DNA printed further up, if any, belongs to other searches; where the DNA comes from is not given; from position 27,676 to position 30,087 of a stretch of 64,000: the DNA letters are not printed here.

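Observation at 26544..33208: Type I M+S module coupled to a McrB-like/McrC-like pair in place of HsdR: candidate chimeric restriction system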

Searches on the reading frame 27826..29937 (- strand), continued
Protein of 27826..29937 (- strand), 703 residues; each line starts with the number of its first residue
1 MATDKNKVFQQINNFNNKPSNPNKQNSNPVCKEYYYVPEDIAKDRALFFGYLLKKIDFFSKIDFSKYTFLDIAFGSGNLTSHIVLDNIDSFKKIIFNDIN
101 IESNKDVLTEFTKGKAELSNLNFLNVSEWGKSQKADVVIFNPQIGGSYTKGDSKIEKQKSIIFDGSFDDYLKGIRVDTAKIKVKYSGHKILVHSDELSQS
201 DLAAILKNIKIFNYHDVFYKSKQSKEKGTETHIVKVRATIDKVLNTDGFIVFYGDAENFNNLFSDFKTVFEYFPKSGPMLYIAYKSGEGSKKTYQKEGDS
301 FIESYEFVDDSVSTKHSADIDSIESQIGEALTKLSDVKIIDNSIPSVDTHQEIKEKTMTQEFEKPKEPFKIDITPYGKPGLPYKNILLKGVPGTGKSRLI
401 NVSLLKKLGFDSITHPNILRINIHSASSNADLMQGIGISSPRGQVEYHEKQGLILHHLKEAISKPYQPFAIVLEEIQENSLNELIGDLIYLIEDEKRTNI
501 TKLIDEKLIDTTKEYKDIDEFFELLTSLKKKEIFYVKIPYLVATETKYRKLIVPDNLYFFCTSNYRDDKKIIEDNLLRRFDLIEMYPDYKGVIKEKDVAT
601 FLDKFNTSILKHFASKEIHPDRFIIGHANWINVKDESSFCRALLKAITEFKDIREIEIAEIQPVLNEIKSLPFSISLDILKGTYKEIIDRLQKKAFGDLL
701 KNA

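Call 36: find_related_loci(query=A1, collection=genome_contigs, flank=10000)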
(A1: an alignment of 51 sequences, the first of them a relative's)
Query A1 (703 aa) in genome_contigs; peptide patterns used: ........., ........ (x = any residue, [..] = any of these).
40 stretches matched a pattern; 28 encode a relative of the query (tblastn E <= 1e-3); 28 distinct loci.
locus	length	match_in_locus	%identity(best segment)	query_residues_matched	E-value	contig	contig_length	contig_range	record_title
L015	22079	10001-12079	52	4-700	0e+0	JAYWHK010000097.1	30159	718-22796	MAG: Saprospiraceae bacterium isolate GLR68_GL53_UP_2_metabinner_1 GLR68_GL53_UP_2_metabinner_1_96, whole genome shotgun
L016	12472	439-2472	46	5-700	0e+0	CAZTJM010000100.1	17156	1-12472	MAG TPA_asm: uncultured Limnohabitans sp. isolate SRP329715_co2_239 genome assembly, contig: NODE_6426_length_17156_cov_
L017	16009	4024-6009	43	5-701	8e-150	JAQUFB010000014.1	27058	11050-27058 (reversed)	MAG: Sulfurovum sp. isolate STCSWMC_191 NODE_4019_length_27058_cov_27.425458_ST_CSWMC, whole genome shotgun sequence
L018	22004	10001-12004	41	35-700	4e-146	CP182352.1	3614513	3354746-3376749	MAG: Halarcobacter sp. isolate FB10N2-1 chromosome, complete genome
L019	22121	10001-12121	37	5-696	1e-111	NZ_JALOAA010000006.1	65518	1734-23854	MAG: Sulfurimonas sp. isolate SO_2017_LW2 bin 12 scaffold_999_c1_LW138R_2017, whole genome shotgun sequence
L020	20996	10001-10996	55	369-700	5e-105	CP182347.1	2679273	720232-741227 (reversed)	MAG: Halarcobacter ebronensis isolate LRMN2-1 chromosome, complete genome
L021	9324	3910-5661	37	4-694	5e-103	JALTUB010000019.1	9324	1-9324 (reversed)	MAG: Sulfurimonas sp. isolate S147_maxbin2_scaf2bin.035 S147_NODE_1154_length_9324_cov_18.937697, whole genome shotgun s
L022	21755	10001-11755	38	2-694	7e-102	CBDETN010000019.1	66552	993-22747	MAG: Arcobacteraceae bacterium isolate db4b13ac-2574-4c45-916c-b48a2a49b3d8 genome assembly, contig: contig_19, whole ge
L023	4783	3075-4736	47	4-660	3e-100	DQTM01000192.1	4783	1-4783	MAG TPA_asm: Sulfurospirillum arcachonense isolate SZUA-1415 k95_400264, whole genome shotgun sequence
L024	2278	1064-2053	51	364-701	3e-101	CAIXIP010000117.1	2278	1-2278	MAG: uncultured Bacteroidetes bacterium isolate KT5_bin-767 genome assembly, contig: bin-767:117/358, whole genome shotg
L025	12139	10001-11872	43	5-702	1e-94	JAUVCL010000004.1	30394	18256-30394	MAG: Campylobacterota bacterium isolate CSMAG_270 CSMAG_270_k141_1007396_length_30394_cov_5.9964, whole genome shotgun s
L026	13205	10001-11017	50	342-700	7e-94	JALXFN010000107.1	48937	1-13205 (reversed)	MAG: Campylobacteraceae bacterium isolate V2_metabat2_scaf2bin.022 V2_NODE_45_length_48937_cov_4.157857, whole genome sh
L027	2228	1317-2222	53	381-700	8e-97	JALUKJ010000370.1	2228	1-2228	MAG: Campylobacteraceae bacterium isolate S144_metabat2_scaf2bin.101 S144_NODE_66158_length_2228_cov_2.916230, whole gen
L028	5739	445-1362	53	377-700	1e-92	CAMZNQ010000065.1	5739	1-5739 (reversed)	uncultured Sulfurovum sp. isolate F_SnakePit_MAG_00005 genome assembly, contig: F_SnakePit_MAG_00005_000000000111, whole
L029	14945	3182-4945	42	4-694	3e-91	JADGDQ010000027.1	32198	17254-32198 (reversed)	MAG: Sulfurovaceae bacterium isolate BB14 NODE_1278_length_32198_cov_7.099660, whole genome shotgun sequence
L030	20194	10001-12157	50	4-700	8e-88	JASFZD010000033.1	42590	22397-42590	MAG: Sulfurimonas sp. isolate MAY_MAG_00016 ALL_000000000516, whole genome shotgun sequence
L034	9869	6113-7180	46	354-700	1e-83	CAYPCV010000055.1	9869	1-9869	MAG TPA_asm: uncultured Sulfurovum sp. isolate binchicken_co219_263 genome assembly, contig: k141_1232146, whole genome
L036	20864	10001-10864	49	385-681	2e-74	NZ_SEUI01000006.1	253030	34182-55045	Pseudoalteromonas sp. FUC4 scaffold6.1, whole genome shotgun sequence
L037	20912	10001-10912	47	385-695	2e-74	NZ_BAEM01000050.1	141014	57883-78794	Paraglaciecola chathamensis S18K6, whole genome shotgun sequence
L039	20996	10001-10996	43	349-665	3e-71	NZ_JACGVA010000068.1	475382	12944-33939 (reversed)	Colwellia sp. MB3u-8 NODE_1046414_length_475382_cov_26.2, whole genome shotgun sequence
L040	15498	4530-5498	43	383-703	1e-69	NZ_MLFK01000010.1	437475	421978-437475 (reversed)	Flavobacterium johnsoniae strain CI04 NODE_10, whole genome shotgun sequence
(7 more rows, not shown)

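Call 42: predict_structure(alignment_id=A1)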
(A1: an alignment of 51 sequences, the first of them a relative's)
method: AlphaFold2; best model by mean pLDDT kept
length: 703 residues; sequences in the alignment: 51
mean_pLDDT: 86.2   pTM: 0.50
mean pLDDT of the five models: 86.2, 84.4, 84.2, 83.6, 82.6
residues with pLDDT >= 90: 431; 70-90: 182; 50-70: 49; < 50: 41
segments of 3 or more residues with pLDDT < 50: 308-320, 336-362
pLDDT, mean of each block of 10 residues (from residue 1): 84 89 88 90 96 92 95 83 95 91 81 91 93 94 83 88 95 94 96 97 95 98 94 96 95 95 95 93 87 92 69 36 62 50 32 36 69 94 91 92 96 96 68 80 80 90 97 78 69 90 94 92 89 86 81 94 73 72 91 94 96 90 92 97 96 93 95 96 97 93 65
secondary structure, 60 per line:
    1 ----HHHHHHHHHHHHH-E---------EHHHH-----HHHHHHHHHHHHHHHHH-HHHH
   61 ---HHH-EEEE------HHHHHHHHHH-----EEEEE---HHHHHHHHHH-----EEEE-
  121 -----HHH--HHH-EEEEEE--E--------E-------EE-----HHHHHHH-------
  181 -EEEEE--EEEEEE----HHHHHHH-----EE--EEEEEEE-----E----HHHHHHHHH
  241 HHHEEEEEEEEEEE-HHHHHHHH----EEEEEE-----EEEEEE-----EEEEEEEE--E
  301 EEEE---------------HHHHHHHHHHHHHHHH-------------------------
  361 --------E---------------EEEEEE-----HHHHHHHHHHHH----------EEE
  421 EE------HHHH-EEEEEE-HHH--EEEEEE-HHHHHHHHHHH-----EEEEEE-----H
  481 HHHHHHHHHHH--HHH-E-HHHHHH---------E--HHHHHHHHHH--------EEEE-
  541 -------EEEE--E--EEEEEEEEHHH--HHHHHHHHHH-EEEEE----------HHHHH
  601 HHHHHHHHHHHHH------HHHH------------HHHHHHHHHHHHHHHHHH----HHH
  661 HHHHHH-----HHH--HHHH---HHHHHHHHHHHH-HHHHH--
elements in order (helices of 4 or more, strands of 3 or more residues): H5-17 H30-33 H39-55 H57-60 E68-71 H78-87 E93-97 H101-110 E116-119 E135-140 H167-173 E182-186 E189-194 H199-205 E215-221 H232-243 E244-254 H256-263 E268-273 E279-284 E290-297 E300-304 H320-335 E385-390 H396-407 E418-422 H429-432 E434-439 E446-451 H453-463 E469-474 H480-491 H500-505 H518-527 E536-539 E548-551 E557-564 H570-579 E581-585 H596-613 H620-623 H636-653 H658-666 H677-680 H684-695 H697-701

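Call 46: fold_search(model_id=the predicted structure, library=pdb)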
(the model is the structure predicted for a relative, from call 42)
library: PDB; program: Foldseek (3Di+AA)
matches with E <= 10: 1573; with E <= 0.001: 73
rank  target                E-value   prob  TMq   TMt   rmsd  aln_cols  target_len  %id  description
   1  6ut4_A                2.0e-11  1.00  0.29  0.50   8.5       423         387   17  Cryo-EM structure of the asymmetric AAA+ domain hexamer from Thermococcus gammatolerans McrB (released 2020-10-21)
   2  6ut4_F                2.0e-11  1.00  0.28  0.48  10.7       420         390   17  Cryo-EM structure of the asymmetric AAA+ domain hexamer from Thermococcus gammatolerans McrB (released 2020-10-21)
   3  6ut3_C                2.0e-11  1.00  0.26  0.47  10.9       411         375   16  X-ray structure of Thermococcus gammatolerans McrB AAA+ domain hexamer in P21 symmetry (released 2020-10-21)
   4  6hz4_A                2.6e-11  1.00  0.30  0.66   4.1       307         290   18  Structure of McrBC without DNA binding domains (one half of the full complex) (released 2019-07-24)
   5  6hz4_E                2.6e-11  1.00  0.29  0.66   4.4       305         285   19  Structure of McrBC without DNA binding domains (one half of the full complex) (released 2019-07-24)
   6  6ut5_C                3.5e-11  1.00  0.29  0.49   8.8       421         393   17  Cryo-EM structure of the Thermococcus gammatolerans McrBC complex (released 2020-10-21)
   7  6ut6_A                4.9e-11  1.00  0.24  0.52   8.9       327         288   20  Cryo-EM structure of the Escherichia coli McrBC complex (released 2020-10-21)
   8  6ut3_D                7.2e-11  1.00  0.26  0.45  11.4       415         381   17  X-ray structure of Thermococcus gammatolerans McrB AAA+ domain hexamer in P21 symmetry (released 2020-10-21)
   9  6hz4_D                7.7e-11  1.00  0.30  0.69   4.0       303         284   18  Structure of McrBC without DNA binding domains (one half of the full complex) (released 2019-07-24)
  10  6ut6_D                8.1e-11  1.00  0.30  0.68   4.2       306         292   18  Cryo-EM structure of the Escherichia coli McrBC complex (released 2020-10-21)
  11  6ut6_C                1.0e-10  1.00  0.28  0.63   5.7       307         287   18  Cryo-EM structure of the Escherichia coli McrBC complex (released 2020-10-21)
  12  6ut5_A                1.1e-10  1.00  0.30  0.51   8.6       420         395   16  Cryo-EM structure of the Thermococcus gammatolerans McrBC complex (released 2020-10-21)
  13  6ut4_E                1.1e-10  1.00  0.27  0.47  11.2       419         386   17  Cryo-EM structure of the asymmetric AAA+ domain hexamer from Thermococcus gammatolerans McrB (released 2020-10-21)
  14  6ut4_B                1.9e-10  1.00  0.27  0.46  10.6       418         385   16  Cryo-EM structure of the asymmetric AAA+ domain hexamer from Thermococcus gammatolerans McrB (released 2020-10-21)
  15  6ut7_B                2.8e-10  1.00  0.27  0.46  10.4       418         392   16  Fitted model for the tetradecameric assembly of Thermococcus gammatolerans McrB AAA+ hexamers with bound McrC (released 2020-10-21)
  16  6ut4_C                5.3e-10  1.00  0.28  0.49   7.7       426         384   18  Cryo-EM structure of the asymmetric AAA+ domain hexamer from Thermococcus gammatolerans McrB (released 2020-10-21)
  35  3lkd_A                1.7e-05  1.00  0.20  0.29  13.0       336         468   13  Crystal Structure of the type I restriction-modification system methyltransferase subunit from Streptococcus thermophi (released 2010-02-09)
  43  3lkd_B                4.6e-05  1.00  0.20  0.28   9.8       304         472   13  Crystal Structure of the type I restriction-modification system methyltransferase subunit from Streptococcus thermophi (released 2010-02-09)
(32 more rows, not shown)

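Call 48: search_dna_similar(query=window:27826-29937:-, collection=plasmids, mode=protein, max_evalue=1e-8, max_rows=30)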
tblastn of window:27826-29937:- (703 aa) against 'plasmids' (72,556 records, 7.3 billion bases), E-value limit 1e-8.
Records with a match: 1; places in all: 1; records where one place covers at least 80% of the query: 0.
Best place of each record, by identity: <60% 1.
By first word of the organism name: Mycoplasmopsis 1.
By predicted mobility (MOB-suite, as given by PLSDB): non-mobilizable 1.
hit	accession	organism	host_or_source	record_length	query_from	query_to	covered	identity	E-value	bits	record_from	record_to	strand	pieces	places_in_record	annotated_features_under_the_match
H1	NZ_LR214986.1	Mycoplasmopsis cynos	Dog,lung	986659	384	667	40%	27.8%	3e-10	72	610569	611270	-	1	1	AAA family ATPase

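Call 55: search_protein_families(library=padloc, alignment_id=A3, max_evalue=0.001)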
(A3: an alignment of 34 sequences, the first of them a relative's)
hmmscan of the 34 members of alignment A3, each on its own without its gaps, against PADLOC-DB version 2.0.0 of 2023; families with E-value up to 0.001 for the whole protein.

A. member 1, L005:4234-5865:+ (543 aa): 0 families

B. families by the number of members that match (of 34 scanned): 110 families (the first 25 are shown)
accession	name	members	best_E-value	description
PDLC01737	TnsB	2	4e-48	TnsB_0_V-K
PDLC04155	HEC-06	2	1.7e-38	-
PDLC04157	HEC-06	2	5.5e-37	-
PDLC04154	HEC-06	2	1.6e-32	-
PDLC02700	Orf5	2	2.7e-32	Orf5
PDLC02686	Orf5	2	1.1e-31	Orf5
PDLC02695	Orf5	2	2.8e-31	Orf5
PDLC02693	Orf5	2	4.3e-31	Orf5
PDLC02687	Orf5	2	1.9e-30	Orf5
PDLC02691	Orf5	2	4.2e-26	Orf5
PDLC02690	Orf5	2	2.1e-21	Orf5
PDLC02701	Orf5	2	3.1e-20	Orf5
PDLC02692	Orf5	2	6.2e-19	Orf5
PDLC02698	Orf5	2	6.5e-18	Orf5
PDLC04140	mad8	2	2.9e-17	mads_8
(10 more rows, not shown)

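Call 56: search_protein_families(library=pfam, proteins=[L015:1-2373:-, L015:14309-16336:-, L018:19524-21926:+, L019:2515-4371:+, L022:4888-6852:+, L025:3426-6164:+, L030:2-1900:+, L030:14835-17393:+, L012:34-2106:-, L012:14628-16316:-], max_evalue=0.001)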
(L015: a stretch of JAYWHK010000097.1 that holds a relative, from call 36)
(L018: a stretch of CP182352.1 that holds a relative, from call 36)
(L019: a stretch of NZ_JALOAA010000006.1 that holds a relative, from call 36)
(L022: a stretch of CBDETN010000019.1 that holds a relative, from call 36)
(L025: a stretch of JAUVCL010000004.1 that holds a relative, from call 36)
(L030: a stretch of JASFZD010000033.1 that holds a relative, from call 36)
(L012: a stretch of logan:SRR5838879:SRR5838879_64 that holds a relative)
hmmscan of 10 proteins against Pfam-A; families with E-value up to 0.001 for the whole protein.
L015:1-2373:- (791 aa): 2 families
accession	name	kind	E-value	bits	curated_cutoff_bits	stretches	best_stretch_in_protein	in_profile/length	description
PF00933.27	Glyco_hydro_3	-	2.1e-80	271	27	1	60-376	2-315/316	Glycosyl hydrolase family 3 N terminal domain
PF00144.29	Beta-lactamase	-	5.2e-23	82.2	27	1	611-788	6-152/329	Beta-lactamase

L015:14309-16336:- (675 aa): 5 families
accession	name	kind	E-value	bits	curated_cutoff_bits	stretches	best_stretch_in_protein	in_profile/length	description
PF00160.26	Pro_isomerase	-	5.5e-38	131.1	21.7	1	540-668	3-142/159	Cyclophilin type peptidyl-prolyl cis-trans isomerase/CLD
PF13646.12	HEAT_2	-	7.3e-19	68.3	27.7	1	55-125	2-73/88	HEAT repeats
PF02985.28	HEAT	-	1.4e-14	53.2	23.5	0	88-111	5-28/31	HEAT repeat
PF13513.12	HEAT_EZ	-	2.2e-06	28.5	27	0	83-110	28-55/55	HEAT-like repeat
PF03130.22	HEAT_PBS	-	5.5e-05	23.7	20.9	0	99-122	1-24/27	PBS lyase HEAT-like repeat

L018:19524-21926:+ (800 aa): 0 families

L019:2515-4371:+ (618 aa): 4 families
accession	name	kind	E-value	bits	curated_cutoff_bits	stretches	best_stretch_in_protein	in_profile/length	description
PF09299.17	Mu-transpos_C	-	1.5e-08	34.9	21.7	1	444-505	2-55/61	Mu transposase, C-terminal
PF13384.12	HTH_23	-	1.3e-05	25.3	24.6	1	90-117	19-45/50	Homeodomain-like domain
PF13518.12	HTH_28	-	4.2e-05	24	25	1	82-129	6-51/52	Helix-turn-helix domain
PF13551.12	HTH_29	-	0.00072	20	28.1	0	91-134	15-57/64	Winged helix-turn helix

L022:4888-6852:+ (654 aa): 5 families
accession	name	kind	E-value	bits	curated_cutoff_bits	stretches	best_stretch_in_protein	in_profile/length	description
PF13561.12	adh_short_C2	-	6.4e-41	140.9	27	1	414-649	1-234/236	Enoyl-(Acyl carrier protein) reductase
PF00106.31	adh_short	-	5e-40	137.5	26.6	1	408-592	1-189/195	short chain dehydrogenase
PF00596.27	Aldolase_II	-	1.4e-21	77.6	22.2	1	22-221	4-183/183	Class II Aldolase and Adducin N-terminal domain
PF08659.16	KR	-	7.8e-06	26.4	22.6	1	410-563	3-161/180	KR domain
PF01370.27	Epimerase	-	5.7e-05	23.1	20.9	1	410-497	1-83/240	NAD dependent epimerase/dehydratase family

L025:3426-6164:+ (912 aa): 12 families
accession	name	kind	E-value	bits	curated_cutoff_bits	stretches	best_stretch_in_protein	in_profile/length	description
PF11987.13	IF-2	-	7.9e-41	139.1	27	1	686-802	2-117/117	Translation-initiation factor 2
PF00009.33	GTP_EFTU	-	6.2e-38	130.7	26.5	1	416-571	6-183/188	Elongation factor Tu GTP binding domain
PF04760.21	IF2_N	-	5.6e-25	87.3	25.3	2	334-385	1-53/53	Translation initiation factor IF-2, N-terminal region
PF22042.2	EF-G_D2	-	5.4e-21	74.9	27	1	587-665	2-83/84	Elongation factor G domain 2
PF01926.29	MMR_HSR1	-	2e-12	47.7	21.9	1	416-521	2-113/113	50S ribosome-binding GTPase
PF03144.31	GTP_EFTU_D2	-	2e-11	44.6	30.3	1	833-900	1-72/73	Elongation factor Tu domain 2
PF00071.28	Ras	-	2.1e-08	34.3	21.6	1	417-571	3-157/162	Ras family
PF00025.27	Arf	-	5.5e-08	32.9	22.3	1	415-570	16-170/174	ADP-ribosylation factor family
PF02421.24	FeoB_N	-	1.2e-05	25.4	27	1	416-570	3-156/156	Ferrous iron transport protein B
PF08477.19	Roc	-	2e-05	25.2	27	1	416-523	2-119/119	Ras of Complex, Roc, domain of DAPkinase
PF09439.16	SRPRB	-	3.3e-05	23.8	25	1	414-536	4-134/178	Signal recognition particle receptor beta subunit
PF16897.10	MMR_HSR1_Xtn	-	0.00033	21.1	35.2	0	513-570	56-100/106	C-terminal region of MMR_HSR1 domain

L030:2-1900:+ (632 aa): 2 families
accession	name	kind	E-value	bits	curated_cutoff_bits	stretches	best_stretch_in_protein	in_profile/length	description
PF00384.28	Molybdopterin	-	8.8e-39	134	24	1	19-430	8-350/353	Molybdopterin oxidoreductase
PF01568.27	Molydop_binding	-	3.5e-08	33.9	26.8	1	522-624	1-108/110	Molydopterin dinucleotide binding domain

L030:14835-17393:+ (852 aa): 3 families
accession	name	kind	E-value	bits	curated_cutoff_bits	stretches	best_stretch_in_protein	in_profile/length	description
PF01411.24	tRNA-synt_2c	-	1.5e-201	671.1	30.3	1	5-545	1-550/552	tRNA synthetases class II (A)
PF07973.19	tRNA_SAD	-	1.4e-16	60.6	24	1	643-686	1-44/44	Threonyl and Alanyl tRNA synthetase second additional domain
PF02272.25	DHHA1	-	7.3e-14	52.5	25.9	1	752-849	4-102/102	DHHA1 domain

L012:34-2106:- (690 aa): 0 families

L012:14628-16316:- (562 aa): 0 families
